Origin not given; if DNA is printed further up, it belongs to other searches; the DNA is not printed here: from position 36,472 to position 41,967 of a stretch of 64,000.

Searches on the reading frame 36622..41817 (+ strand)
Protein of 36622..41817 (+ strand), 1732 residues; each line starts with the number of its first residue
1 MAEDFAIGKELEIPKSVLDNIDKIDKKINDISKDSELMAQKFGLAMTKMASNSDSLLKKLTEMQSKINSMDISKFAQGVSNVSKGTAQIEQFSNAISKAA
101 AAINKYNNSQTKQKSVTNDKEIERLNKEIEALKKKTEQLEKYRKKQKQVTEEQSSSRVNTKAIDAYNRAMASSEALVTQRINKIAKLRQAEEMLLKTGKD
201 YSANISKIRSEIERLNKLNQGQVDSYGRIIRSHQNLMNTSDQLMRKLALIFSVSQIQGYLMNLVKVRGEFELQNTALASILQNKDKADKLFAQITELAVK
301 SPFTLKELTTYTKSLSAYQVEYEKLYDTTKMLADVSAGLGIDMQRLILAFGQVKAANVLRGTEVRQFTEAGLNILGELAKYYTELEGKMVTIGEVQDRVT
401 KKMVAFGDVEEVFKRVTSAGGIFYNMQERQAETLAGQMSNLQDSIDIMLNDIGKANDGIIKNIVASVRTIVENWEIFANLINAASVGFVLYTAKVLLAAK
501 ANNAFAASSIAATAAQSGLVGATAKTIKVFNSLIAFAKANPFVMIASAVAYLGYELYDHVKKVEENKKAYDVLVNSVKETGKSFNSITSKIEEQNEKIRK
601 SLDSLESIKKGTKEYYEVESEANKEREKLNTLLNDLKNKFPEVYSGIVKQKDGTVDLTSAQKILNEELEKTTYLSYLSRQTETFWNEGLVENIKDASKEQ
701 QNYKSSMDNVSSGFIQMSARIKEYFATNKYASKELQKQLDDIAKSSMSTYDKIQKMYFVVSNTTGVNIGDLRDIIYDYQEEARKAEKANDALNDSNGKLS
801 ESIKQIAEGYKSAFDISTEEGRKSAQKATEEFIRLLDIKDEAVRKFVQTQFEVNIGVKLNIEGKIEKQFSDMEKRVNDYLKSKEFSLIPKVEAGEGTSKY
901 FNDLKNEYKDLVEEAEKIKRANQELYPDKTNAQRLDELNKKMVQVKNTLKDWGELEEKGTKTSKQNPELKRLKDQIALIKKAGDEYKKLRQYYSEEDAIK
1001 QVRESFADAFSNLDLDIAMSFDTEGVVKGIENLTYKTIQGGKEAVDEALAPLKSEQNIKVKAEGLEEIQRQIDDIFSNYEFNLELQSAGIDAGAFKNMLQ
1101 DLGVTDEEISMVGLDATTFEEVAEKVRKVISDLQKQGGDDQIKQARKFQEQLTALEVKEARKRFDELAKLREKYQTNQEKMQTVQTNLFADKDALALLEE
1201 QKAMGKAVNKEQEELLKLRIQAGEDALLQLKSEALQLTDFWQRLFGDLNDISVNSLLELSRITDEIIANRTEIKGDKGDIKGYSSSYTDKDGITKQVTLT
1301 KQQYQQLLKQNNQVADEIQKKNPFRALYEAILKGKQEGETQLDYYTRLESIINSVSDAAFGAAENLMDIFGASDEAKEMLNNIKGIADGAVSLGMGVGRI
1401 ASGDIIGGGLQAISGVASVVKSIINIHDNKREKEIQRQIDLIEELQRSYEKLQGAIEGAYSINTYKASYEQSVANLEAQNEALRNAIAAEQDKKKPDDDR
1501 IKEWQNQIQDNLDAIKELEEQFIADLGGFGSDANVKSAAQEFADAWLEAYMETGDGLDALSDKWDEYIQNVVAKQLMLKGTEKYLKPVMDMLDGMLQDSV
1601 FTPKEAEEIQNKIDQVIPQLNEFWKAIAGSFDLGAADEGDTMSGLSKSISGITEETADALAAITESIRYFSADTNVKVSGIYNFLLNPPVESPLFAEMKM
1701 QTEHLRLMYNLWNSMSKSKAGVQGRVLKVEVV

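Call 21: search_protein_families(library=phrogs, proteins=[window:36622-41817:+], max_evalue=0.001)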
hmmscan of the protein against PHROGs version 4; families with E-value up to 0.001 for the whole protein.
window:36622-41817:+ (1732 aa): 5 families
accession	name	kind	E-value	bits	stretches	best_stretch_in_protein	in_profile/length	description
phrog_9959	-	tail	1.2e-83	282.6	3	236-507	44-309/1708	tail length tape measure protein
phrog_21917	-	unknown function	3.7e-32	112.1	1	1165-1669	841-1342/1395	-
phrog_29251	-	tail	8.4e-09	35.7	1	300-415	88-193/560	tail length tape measure protein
phrog_167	-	tail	2.4e-08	33.2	2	121-484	61-376/1555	tail length tape measure protein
phrog_1538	-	tail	0.00029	20.7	1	712-999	109-399/811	tail length tape measure protein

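Call 22: search_protein_families(library=pfam, proteins=[window:36622-41817:+], max_evalue=0.001)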
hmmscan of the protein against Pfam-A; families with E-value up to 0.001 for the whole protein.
window:36622-41817:+ (1732 aa): 1 family
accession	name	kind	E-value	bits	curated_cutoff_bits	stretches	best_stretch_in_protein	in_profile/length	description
PF20155.4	TMP_3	-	1.4e-16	61.2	41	1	264-453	4-191/192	Tape measure protein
